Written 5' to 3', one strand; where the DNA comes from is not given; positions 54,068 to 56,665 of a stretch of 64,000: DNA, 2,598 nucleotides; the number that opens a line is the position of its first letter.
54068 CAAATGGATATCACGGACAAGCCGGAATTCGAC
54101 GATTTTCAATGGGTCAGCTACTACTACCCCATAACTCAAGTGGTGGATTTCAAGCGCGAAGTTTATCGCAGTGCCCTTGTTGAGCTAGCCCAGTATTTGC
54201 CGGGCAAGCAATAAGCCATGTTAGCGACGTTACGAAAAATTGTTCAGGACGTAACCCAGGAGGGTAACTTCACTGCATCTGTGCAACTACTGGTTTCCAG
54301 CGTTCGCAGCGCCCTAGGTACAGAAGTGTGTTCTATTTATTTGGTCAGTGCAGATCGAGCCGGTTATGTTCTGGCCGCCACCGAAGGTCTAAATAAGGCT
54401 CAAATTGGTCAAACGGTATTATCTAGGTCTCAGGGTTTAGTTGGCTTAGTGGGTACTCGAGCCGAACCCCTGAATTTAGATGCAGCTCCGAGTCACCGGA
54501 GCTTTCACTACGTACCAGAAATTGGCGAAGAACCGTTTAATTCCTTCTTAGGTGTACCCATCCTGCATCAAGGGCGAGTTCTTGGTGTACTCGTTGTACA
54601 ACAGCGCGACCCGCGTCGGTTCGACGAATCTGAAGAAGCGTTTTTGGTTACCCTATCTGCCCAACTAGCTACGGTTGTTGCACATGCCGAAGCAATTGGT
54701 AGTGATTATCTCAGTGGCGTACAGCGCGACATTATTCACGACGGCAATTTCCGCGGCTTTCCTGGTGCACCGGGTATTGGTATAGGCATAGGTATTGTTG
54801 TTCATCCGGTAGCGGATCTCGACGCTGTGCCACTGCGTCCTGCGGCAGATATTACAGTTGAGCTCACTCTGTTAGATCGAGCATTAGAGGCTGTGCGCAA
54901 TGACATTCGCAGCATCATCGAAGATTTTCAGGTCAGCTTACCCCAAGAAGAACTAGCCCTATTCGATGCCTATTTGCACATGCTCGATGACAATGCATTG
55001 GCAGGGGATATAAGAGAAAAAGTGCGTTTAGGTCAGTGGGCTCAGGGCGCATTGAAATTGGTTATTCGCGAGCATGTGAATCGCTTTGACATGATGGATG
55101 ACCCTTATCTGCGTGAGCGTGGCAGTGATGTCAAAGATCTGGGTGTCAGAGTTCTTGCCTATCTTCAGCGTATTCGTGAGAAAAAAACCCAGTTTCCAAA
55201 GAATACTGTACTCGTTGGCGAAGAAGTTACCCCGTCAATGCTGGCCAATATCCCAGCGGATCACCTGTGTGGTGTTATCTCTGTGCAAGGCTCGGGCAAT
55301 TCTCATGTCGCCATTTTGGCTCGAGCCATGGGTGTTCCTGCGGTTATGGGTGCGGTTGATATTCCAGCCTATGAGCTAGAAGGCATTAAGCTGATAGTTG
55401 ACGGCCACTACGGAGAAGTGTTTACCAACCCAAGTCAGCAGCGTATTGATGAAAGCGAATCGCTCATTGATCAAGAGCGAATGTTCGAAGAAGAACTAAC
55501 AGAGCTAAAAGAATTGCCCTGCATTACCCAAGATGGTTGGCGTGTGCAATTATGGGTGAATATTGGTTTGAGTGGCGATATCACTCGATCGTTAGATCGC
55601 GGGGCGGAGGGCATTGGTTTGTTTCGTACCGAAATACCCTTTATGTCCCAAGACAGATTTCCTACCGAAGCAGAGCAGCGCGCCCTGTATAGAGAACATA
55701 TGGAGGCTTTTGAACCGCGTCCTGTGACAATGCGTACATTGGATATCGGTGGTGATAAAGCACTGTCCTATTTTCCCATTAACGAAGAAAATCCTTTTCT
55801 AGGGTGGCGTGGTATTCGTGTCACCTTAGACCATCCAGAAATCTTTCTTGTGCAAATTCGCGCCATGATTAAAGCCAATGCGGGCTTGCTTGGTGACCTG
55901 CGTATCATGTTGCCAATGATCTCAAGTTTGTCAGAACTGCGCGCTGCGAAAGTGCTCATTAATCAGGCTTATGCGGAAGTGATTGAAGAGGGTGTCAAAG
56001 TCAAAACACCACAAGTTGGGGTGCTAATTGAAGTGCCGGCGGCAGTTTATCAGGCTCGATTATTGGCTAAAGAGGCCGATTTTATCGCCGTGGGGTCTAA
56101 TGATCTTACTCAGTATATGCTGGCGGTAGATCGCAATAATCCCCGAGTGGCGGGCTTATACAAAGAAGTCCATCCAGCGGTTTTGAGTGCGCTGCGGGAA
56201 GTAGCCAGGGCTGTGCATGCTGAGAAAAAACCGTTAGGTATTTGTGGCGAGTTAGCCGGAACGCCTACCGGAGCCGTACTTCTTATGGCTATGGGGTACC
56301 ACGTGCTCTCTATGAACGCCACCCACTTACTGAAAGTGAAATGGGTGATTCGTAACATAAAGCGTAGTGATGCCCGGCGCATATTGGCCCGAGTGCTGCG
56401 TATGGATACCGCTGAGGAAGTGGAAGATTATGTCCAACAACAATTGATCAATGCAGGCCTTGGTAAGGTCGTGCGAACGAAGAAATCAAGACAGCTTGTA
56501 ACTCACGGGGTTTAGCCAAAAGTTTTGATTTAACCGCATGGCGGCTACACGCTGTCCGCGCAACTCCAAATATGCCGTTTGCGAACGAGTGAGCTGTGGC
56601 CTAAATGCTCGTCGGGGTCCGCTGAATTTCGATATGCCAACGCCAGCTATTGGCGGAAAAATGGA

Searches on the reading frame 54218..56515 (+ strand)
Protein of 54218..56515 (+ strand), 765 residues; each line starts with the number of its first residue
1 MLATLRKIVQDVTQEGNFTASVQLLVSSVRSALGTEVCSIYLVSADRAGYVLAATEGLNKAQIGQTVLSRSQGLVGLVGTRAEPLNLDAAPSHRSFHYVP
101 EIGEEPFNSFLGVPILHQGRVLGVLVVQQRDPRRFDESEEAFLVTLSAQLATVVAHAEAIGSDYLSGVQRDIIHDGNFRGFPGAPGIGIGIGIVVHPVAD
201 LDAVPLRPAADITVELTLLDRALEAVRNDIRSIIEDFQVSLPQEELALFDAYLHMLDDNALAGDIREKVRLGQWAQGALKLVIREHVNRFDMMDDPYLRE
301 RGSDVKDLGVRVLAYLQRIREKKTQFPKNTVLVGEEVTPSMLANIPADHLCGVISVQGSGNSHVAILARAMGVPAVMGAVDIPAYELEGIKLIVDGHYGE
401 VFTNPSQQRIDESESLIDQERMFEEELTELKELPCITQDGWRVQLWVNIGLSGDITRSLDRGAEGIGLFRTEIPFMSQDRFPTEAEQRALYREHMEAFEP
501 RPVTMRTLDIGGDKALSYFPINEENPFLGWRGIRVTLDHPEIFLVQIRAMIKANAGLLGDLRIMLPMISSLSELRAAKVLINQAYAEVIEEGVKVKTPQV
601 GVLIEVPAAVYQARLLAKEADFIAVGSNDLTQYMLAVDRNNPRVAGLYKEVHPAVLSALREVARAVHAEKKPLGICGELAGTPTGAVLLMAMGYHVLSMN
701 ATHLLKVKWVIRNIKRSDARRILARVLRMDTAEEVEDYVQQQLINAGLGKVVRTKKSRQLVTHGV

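Call 47: search_protein_families(library=ncbifam, proteins=[window:54218-56515:+], max_evalue=1e-10)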
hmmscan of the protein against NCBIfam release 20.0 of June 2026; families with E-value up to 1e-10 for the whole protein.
window:54218-56515:+ (765 aa): 7 families
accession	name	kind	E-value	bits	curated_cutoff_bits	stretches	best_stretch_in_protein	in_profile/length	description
NF008283.0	PRK11061.1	equivalog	1.5e-244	813.6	583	1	1-754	1-746/748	phosphoenolpyruvate--protein phosphotransferase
TIGR01417.1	PTS_I_fam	equivalog_domain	1.4e-134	449.6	341.7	1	182-739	5-564/565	phosphoenolpyruvate--protein phosphotransferase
NF008382.0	PRK11177.1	equivalog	5.7e-127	424.7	824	1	212-742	36-568/575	phosphoenolpyruvate-protein phosphotransferase PtsI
NF005057.0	PRK06464.1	equivalog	5.5e-52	176.9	598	1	496-717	566-791/798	phosphoenolpyruvate synthase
TIGR01418.1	PEP_synth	equivalog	9.1e-49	166.5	739.75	1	496-715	560-783/784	pyruvate, water dikinase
TIGR01828.1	pyru_phos_dikin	equivalog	3.1e-35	121.4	843.45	1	521-641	650-775/865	pyruvate, phosphate dikinase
NF008478.1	PRK11377.1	equivalog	1.6e-26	93.3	520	1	207-397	275-466/473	dihydroxyacetone kinase phosphoryl donor subunit DhaM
